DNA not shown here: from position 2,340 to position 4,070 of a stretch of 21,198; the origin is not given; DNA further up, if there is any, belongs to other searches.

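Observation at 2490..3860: ~450-aa N-terminal domain of unknown function fused to the Mod methyltransferase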

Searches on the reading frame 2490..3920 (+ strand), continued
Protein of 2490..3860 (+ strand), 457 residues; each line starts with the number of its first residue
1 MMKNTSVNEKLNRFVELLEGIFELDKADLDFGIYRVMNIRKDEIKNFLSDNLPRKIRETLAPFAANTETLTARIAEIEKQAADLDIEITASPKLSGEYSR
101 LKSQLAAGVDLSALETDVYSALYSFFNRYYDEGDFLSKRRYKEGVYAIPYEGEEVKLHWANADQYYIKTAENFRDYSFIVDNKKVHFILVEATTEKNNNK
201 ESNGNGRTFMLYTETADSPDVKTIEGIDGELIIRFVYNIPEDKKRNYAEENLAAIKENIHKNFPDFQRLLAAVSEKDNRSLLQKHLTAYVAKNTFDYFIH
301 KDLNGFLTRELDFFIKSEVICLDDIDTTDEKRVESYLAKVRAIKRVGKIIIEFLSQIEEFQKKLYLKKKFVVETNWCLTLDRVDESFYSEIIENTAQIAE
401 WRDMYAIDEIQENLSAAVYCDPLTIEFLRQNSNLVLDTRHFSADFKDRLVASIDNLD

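Call 51: find_encoding_contigs(protein=P0065, flank=7000, max_places=4)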
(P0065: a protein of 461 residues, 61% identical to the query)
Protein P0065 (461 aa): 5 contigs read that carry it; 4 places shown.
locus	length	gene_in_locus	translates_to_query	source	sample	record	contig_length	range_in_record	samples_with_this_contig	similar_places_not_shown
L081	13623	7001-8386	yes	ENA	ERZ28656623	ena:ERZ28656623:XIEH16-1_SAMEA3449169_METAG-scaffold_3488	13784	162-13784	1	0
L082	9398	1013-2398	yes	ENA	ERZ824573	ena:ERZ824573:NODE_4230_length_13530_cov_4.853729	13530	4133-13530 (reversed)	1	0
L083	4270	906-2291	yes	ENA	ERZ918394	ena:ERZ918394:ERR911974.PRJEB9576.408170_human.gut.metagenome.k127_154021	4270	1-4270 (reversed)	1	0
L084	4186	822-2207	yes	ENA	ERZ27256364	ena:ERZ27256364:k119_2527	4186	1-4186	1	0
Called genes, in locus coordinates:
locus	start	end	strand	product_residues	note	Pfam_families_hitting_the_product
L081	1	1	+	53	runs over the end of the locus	?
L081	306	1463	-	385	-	PF02920:Integrase_DNA, PF00589:Phage_integrase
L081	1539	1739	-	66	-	PF09035:Tn916-Xis, PF12728:HTH_17 (weak)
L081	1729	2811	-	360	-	PF13481:AAA_25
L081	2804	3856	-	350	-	-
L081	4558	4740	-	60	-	-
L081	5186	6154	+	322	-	-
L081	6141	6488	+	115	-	PF13635:DUF4143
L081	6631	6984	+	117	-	-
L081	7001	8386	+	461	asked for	-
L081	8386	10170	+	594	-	PF01555:N6_N4_Mtase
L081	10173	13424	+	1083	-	-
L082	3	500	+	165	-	?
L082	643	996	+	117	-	-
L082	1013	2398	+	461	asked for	-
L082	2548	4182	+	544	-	PF01555:N6_N4_Mtase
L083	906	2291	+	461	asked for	-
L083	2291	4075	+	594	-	PF01555:N6_N4_Mtase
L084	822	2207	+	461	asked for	-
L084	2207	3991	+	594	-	PF01555:N6_N4_Mtase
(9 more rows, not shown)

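Call 52: find_encoding_contigs(protein=P0012, flank=7000, max_places=3)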
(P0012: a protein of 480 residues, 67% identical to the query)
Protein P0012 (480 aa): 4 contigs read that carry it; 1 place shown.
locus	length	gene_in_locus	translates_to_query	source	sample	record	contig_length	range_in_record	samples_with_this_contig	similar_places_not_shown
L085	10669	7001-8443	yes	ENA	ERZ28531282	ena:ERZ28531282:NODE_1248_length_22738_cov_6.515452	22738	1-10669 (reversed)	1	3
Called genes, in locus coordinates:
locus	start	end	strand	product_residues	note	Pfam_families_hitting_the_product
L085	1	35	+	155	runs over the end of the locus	-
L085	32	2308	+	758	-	PF00270:DEAD, PF04851:ResIII, PF18766:SWI2_SNF2, PF00271:Helicase_C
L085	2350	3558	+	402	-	PF14281:PDDEXK_4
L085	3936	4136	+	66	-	PF13443:HTH_26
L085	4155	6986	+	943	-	PF00176:SNF2-rel_dom, PF00270:DEAD (weak), PF04851:ResIII, PF00271:Helicase_C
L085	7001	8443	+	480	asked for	-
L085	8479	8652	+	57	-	-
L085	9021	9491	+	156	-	PF13175:AAA_15, PF13304:AAA_21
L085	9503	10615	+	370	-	-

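Call 56: search_dna_similar(query=window:2490-3860:+, collection=plasmids, mode=protein, max_rows=20)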
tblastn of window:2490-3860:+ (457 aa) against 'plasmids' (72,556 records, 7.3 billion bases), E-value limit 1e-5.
Records with a match: 29; places in all: 29; records where one place covers at least 80% of the query: 27.
Best place of each record, by identity: <60% 29.
By first word of the organism name: Klebsiella 11; Priestia 2; Athalassotoga 2; Hymenobacter 1; Blastomonas 1; Aeromonas 1; Escherichia 1; Citrobacter 1; Raoultella 1; Natronosalvus 1; and 7 more.
By predicted mobility (MOB-suite, as given by PLSDB): non-mobilizable 14; conjugative 12; mobilizable 3.
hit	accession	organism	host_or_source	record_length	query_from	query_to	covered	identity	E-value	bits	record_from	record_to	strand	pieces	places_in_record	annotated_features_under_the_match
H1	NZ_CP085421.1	Priestia megaterium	single cell,soil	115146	9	457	98%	42.5%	2e-100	336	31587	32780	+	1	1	DNA methyltransferase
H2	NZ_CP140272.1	Priestia megaterium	Single cell,ginseng rhizosphere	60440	9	457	98%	42.3%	9e-100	334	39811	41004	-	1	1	DNA methyltransferase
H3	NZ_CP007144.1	Hymenobacter swuensis DY53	-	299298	12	455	97%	39.7%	8e-100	334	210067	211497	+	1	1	DNA methyltransferase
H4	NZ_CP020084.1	Blastomonas fulva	Cell culture,microcystis culture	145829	10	457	98%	38.4%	2e-80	278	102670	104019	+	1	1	site-specific DNA-methyltransferase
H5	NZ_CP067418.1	Aeromonas media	cell culture,water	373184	8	457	98%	38.2%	7e-80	277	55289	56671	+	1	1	DNA methyltransferase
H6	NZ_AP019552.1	Athalassotoga saccharophila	-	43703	6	453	98%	37.5%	8e-72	253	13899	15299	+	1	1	DNA methyltransferase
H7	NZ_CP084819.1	Klebsiella quasipneumoniae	Homo sapiens,Whole organism,blood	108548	10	456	98%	37.3%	2e-76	267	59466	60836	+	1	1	none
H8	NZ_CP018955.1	Escherichia coli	Homo sapiens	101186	10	456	98%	37.3%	3e-76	266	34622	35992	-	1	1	DNA methyltransferase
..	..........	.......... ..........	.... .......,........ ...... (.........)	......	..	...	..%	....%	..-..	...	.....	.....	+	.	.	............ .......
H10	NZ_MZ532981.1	Klebsiella oxytoca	-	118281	10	456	98%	37.3%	3e-76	266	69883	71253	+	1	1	DNA methyltransferase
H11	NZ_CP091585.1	Klebsiella pneumoniae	Homo sapiens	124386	10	456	98%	37.3%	3e-76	266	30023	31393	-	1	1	DNA methyltransferase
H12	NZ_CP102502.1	Citrobacter youngae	Homo sapiens,Blood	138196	10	456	98%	37.3%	3e-76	266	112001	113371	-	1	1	DNA methyltransferase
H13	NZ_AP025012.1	Raoultella ornithinolytica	-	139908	10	456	98%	37.3%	3e-76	266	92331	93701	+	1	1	DNA methyltransferase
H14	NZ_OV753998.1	Klebsiella quasipneumoniae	-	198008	10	456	98%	37.3%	3e-76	266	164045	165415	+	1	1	DNA methyltransferase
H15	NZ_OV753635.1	Klebsiella quasipneumoniae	-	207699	10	456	98%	37.3%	3e-76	266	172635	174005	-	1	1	DNA methyltransferase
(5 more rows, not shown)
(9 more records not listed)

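Call 57: search_dna_similar(query=window:2490-3860:+, collection=phages, mode=protein, max_rows=15)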
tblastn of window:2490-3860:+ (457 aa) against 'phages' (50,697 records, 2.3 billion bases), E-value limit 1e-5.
No match.

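Call 58: get_annotated_region(hit=H8, flank=9000)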
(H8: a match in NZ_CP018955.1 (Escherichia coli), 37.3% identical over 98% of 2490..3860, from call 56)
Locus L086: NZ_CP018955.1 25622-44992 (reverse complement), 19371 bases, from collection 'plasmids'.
description: Escherichia coli strain Ecol_316 plasmid pEC316_2, complete sequence
organism: Escherichia coli (NCBI taxid 562)
taxonomy: Bacteria; Pseudomonadota; Gammaproteobacteria; Enterobacterales; Enterobacteriaceae; Escherichia; Escherichia coli
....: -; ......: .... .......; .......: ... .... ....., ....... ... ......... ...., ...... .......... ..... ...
typing (MOB-suite, as given by PLSDB): conjugative; replicon IncFIB,IncFII; relaxase MOBF,MOBF; mating-pair formation MPF_F
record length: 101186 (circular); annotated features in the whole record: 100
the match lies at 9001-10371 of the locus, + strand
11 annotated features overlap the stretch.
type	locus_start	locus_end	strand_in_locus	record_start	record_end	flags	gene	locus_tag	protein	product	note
CDS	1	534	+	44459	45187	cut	-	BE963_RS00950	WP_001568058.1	plasmid SOS inhibition protein A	-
CDS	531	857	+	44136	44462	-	-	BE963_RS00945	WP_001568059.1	hypothetical protein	-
CDS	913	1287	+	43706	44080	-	-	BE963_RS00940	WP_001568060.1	hypothetical protein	-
CDS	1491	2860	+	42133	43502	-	-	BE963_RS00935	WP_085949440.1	IS3-like element ISKpn8 family transposase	GO:0006313 - DNA transposition [Evidence IEA]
CDS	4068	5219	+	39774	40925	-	-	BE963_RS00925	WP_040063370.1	IS30 family transposase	-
CDS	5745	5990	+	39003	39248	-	-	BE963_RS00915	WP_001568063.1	helix-turn-helix transcriptional regulator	-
CDS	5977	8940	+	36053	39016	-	-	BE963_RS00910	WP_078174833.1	SNF2-related protein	-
CDS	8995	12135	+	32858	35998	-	-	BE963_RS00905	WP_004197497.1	DNA methyltransferase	-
CDS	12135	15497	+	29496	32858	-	-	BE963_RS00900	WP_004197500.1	DEAD/DEAH box helicase family protein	-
CDS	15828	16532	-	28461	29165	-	-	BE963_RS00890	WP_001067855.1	IS6-like element IS26 family transposase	GO:0006313 - DNA transposition [Evidence IEA]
CDS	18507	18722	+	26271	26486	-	-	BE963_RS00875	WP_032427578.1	hypothetical protein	-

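Call 60: search_protein_families(library=padloc, proteins=[L086:5977-8937:+, L086:8995-12132:+, L086:12135-15494:+, L086:5745-5987:+, L001:5163-7994:+], max_evalue=0.001)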
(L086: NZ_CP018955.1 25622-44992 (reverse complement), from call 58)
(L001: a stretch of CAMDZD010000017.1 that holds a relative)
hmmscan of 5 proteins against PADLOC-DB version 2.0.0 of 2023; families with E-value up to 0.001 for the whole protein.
L086:5977-8937:+ (987 aa): 46 families (the best 25 are shown)
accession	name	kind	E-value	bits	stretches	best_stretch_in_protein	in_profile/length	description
PDLC02619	DrmD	-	2.5e-196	652.6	1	30-684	25-657/872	DrmD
PDLC02500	BrxHI|BrxHII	-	1.6e-73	246.7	3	497-670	510-680/933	BrxHI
PDLC02621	DrmD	-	7.3e-66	221.1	1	21-659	107-725/1040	DrmD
PDLC00659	HmaA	-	5.5e-60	201.3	1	34-679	101-729/1176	SNF2 helicase / DEAD-box helicase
PDLC02623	DrmD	-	9.2e-56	187.2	2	33-227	97-307/1040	DrmD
PDLC02620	DrmD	-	5.5e-48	161.7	2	36-469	98-515/1060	DrmD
PDLC02572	DrmA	-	3.9e-46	155.5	1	27-579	108-641/1043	DrmA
PDLC02504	BrxHI|BrxHII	-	2.1e-45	153.1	2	497-647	516-670/971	BrxHII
PDLC02843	DpdE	-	2.2e-43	146.4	2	30-227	151-327/1091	DpdE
PDLC02632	DrmD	-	6.5e-42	141.8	1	27-576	113-640/662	DrmD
PDLC02840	DpdE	-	2.1e-39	133.6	3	30-111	152-234/1091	DpdE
PDLC02634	DrmD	-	2.6e-37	126.1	1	34-575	88-598/900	DrmD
PDLC02844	DpdE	-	1.6e-34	117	2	30-243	146-349/1074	DpdE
PDLC02633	DrmD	-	1.9e-33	113.4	1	27-573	115-642/839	DrmD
PDLC00633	ZorD1|ZorD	-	1e-32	111.2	2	21-286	429-692/908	"SWI2/SNF2 helicase, Mrr-like nuclease"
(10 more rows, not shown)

L086:8995-12132:+ (1046 aa): 24 families
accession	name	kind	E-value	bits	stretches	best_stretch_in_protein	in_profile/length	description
PDLC03646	MTase_III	-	0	1173.5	1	1-1044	1-1056/1057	Type III methyltransferase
PDLC03638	MTase_III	-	3.8e-72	241.8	3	292-589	203-508/816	Type III methyltransferase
PDLC03634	MTase_III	-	1.7e-47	160.6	2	512-833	171-462/621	Type III methyltransferase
PDLC03641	MTase_III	-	1.3e-44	150.9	2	512-819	182-450/657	Type III methyltransferase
PDLC03644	MTase_III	-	1.4e-42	144.2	1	464-831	38-397/542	Type III methyltransferase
PDLC03635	MTase_III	-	1.6e-42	144.1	1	463-908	217-652/708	Type III methyltransferase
PDLC03642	MTase_III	-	8.1e-42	141.6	2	465-628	83-256/528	Type III methyltransferase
PDLC03636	MTase_III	-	7.4e-40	135.3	1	457-830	39-408/575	Type III methyltransferase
PDLC03645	MTase_III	-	2e-36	123.4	2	462-647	137-328/709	Type III methyltransferase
PDLC03640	MTase_III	-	3.2e-30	103.1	3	724-885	341-501/654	Type III methyltransferase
PDLC03639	MTase_III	-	9.5e-29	98.2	2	427-646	53-273/639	Type III methyltransferase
PDLC03278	MTase_II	-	1.2e-20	72.3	2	474-590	8-122/390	Type II methyltransferase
PDLC03637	MTase_III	-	8.2e-20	68.9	2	464-562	121-234/513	Type III methyltransferase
PDLC03354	MTase_II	-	5.2e-17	60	1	454-618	60-238/425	Type II methyltransferase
PDLC03300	MTase_II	-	2.1e-13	48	2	505-609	79-178/302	Type II methyltransferase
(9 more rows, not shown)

L086:12135-15494:+ (1120 aa): 1 family
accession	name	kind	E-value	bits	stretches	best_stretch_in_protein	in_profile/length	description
PDLC03654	REase_III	-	0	1650.9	1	5-1117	13-1125/1154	Type III restriction enzyme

L086:5745-5987:+ (81 aa): 1 family
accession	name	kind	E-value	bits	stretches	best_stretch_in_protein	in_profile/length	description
PDLC04133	mad1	-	3.3e-05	22.1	1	10-37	1-28/60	mads_1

L001:5163-7994:+ (944 aa): 46 families (the best 25 are shown)
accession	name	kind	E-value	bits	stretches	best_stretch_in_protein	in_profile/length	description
PDLC02619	DrmD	-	3e-207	688.7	2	29-662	25-657/872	DrmD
PDLC02621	DrmD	-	1.3e-73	246.7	1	28-929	113-1018/1040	DrmD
PDLC02500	BrxHI|BrxHII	-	1.4e-68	230.3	2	476-894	510-912/933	BrxHI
PDLC02623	DrmD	-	4e-56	188.4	3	270-619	412-705/1040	DrmD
PDLC00659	HmaA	-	3.8e-54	182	1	33-584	101-655/1176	SNF2 helicase / DEAD-box helicase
PDLC02620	DrmD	-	4.6e-51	171.8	2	29-443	92-509/1060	DrmD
PDLC02504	BrxHI|BrxHII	-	1.5e-49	166.8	1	29-626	102-667/971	BrxHII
PDLC02843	DpdE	-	4.5e-44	148.6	2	14-249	140-353/1091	DpdE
PDLC02572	DrmA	-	1.8e-42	143.4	1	31-558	113-641/1043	DrmA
PDLC02840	DpdE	-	1.8e-41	140.4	2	11-206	138-313/1091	DpdE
PDLC02632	DrmD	-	1.4e-38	130.9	1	28-556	115-641/662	DrmD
PDLC02193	PLD_Helicase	-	2.4e-34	116.7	2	355-594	624-851/905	-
PDLC02634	DrmD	-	1.2e-33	114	1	34-568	89-611/900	DrmD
PDLC02633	DrmD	-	4.1e-33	112.4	1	26-552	115-642/839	DrmD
PDLC00633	ZorD1|ZorD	-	1.3e-32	110.9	2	24-297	433-708/908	"SWI2/SNF2 helicase, Mrr-like nuclease"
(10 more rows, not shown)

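Call 61: search_protein_families(library=pfam, proteins=[L086:5977-8937:+, L086:12135-15494:+, L086:5745-5987:+, L081:6631-6981:+, L003:11340-12521:+, L003:12502-13188:+, L041:11094-13712:+, L053:10942-12345:+, L053:12318-14306:+, L015:10253-12136:+], max_evalue=0.001)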
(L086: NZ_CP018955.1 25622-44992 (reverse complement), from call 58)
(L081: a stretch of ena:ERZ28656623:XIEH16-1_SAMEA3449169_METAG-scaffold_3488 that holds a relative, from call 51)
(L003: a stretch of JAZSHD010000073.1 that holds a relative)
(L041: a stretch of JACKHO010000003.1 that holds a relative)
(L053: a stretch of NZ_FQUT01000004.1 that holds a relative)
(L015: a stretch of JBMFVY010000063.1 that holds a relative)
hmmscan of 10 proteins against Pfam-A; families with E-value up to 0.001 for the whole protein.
L086:5977-8937:+ (987 aa): 4 families
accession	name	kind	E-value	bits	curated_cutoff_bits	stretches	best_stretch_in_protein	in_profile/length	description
PF00176.29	SNF2-rel_dom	-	1.9e-33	116.3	24.9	1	41-293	1-259/290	SNF2-related domain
PF00271.37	Helicase_C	-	1.8e-20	73.6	23.5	1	455-561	6-110/110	Helicase conserved C-terminal domain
PF00270.35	DEAD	-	1.9e-08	34.7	26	1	42-200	4-161/167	DEAD/DEAH box helicase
PF13872.12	AAA_34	-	0.00026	20.4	27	0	49-92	54-97/306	P-loop containing NTP hydrolase pore-1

L086:12135-15494:+ (1120 aa): 2 families
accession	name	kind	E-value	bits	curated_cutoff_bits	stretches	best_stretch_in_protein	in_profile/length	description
PF04851.21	ResIII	-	6.2e-08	33.2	22.5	1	157-278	21-140/164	Type III restriction enzyme, res subunit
PF18766.7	SWI2_SNF2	-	0.00027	21.1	26.7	1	163-284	22-139/221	SWI2/SNF2 ATPase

L086:5745-5987:+ (81 aa): 4 families
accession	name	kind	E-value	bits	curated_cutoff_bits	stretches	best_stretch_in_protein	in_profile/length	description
PF13443.12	HTH_26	-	6.3e-22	78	22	1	5-66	1-62/63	Cro/C1-type HTH DNA-binding domain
PF01381.28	HTH_3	-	0.00039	20.8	23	1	8-61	3-55/55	Helix-turn-helix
PF02796.21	HTH_7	-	0.00052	20.5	23.8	0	5-31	12-38/45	Helix-turn-helix domain of resolvase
PF13560.12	HTH_31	-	0.00067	20.3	27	1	5-61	5-60/64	Helix-turn-helix domain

L081:6631-6981:+ (117 aa): 0 families

L003:11340-12521:+ (394 aa): 6 families
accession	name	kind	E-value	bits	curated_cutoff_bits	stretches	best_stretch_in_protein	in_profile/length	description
PF13304.12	AAA_21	-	2e-34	120.5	27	1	32-343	1-304/304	AAA domain, putative AbiEii toxin, Type IV TA system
PF13175.12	AAA_15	-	2.4e-17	64.1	32.1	2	10-94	3-87/374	AAA ATPase domain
PF02463.25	SMC_N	-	1.5e-12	47.9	40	1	10-55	2-49/220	RecF/RecN/SMC N terminal domain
PF13476.12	AAA_23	-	2.1e-09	38.7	27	1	12-124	1-96/201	AAA domain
PF11398.14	DUF2813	-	3.6e-08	33.6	21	0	10-73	3-64/372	Protein of unknown function (DUF2813)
PF00005.33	ABC_tran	-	8.7e-06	26.8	25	0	30-54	11-35/137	ABC transporter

L003:12502-13188:+ (229 aa): 1 family
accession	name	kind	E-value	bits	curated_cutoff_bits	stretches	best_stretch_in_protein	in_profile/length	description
PF14103.11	DUF4276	-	4.2e-52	177.6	30.2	1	17-225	1-192/192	Domain of unknown function (DUF4276)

L041:11094-13712:+ (873 aa): 4 families
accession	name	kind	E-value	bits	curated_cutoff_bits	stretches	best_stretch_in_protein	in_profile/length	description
PF13304.12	AAA_21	-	1.5e-10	42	27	1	599-814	110-302/304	AAA domain, putative AbiEii toxin, Type IV TA system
PF02463.25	SMC_N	-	1.2e-08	35.1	40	1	280-315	16-51/220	RecF/RecN/SMC N terminal domain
PF13476.12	AAA_23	-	2e-08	35.6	27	1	281-615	12-199/201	AAA domain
PF13175.12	AAA_15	-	0.00071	19.7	32.1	1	282-814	17-373/374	AAA ATPase domain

L053:10942-12345:+ (468 aa): 2 families
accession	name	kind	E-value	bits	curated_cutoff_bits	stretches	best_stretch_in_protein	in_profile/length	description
PF25202.1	DUF7834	-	4.2e-69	233.4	27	1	222-450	3-226/235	Family of unknown function (DUF7834)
PF03235.19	GmrSD_N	-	1.5e-30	107.2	33.2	1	34-209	1-198/199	GmrSD restriction endonuclease, N-terminal domain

L053:12318-14306:+ (663 aa): 2 families
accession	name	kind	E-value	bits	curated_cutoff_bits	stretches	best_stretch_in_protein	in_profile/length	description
PF03235.19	GmrSD_N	-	7.9e-32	111.4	33.2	1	21-215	1-198/199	GmrSD restriction endonuclease, N-terminal domain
PF07510.16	GmrSD_C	-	1.9e-10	41.2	23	1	539-656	23-137/138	GmrSD restriction endonucleases, C-terminal domain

L015:10253-12136:+ (628 aa): 2 families
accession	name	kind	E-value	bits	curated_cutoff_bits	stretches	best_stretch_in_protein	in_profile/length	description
PF13749.12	HATPase_c_4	-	3.6e-18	65.8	26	1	326-411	2-89/89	Putative ATP-dependent DNA helicase recG C-terminal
PF04326.19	SLFN_AlbA_2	-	8e-10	39.7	25.3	1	18-139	1-111/118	Schlafen, AlbA_2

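Call 67: find_encoding_contigs(protein=P0119, flank=6000, max_places=3)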
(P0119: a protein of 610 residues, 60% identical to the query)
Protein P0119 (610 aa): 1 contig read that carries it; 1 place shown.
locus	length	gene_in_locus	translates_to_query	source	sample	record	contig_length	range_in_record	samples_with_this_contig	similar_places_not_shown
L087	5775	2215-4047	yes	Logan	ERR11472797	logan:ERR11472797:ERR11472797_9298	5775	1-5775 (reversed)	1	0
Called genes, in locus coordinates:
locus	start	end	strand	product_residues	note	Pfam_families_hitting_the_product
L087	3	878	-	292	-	?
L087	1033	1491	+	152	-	PF08279:HTH_11 (weak), PF13404:HTH_AsnC-type, PF13412:HTH_24, PF22482:AsnC_trans_reg_3 (weak), PF01037:AsnC_trans_reg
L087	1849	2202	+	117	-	PF13560:HTH_31 (weak)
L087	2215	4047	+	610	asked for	PF14355:Abi_C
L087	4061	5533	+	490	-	PF04851:ResIII, PF00270:DEAD (weak), PF18766:SWI2_SNF2 (weak)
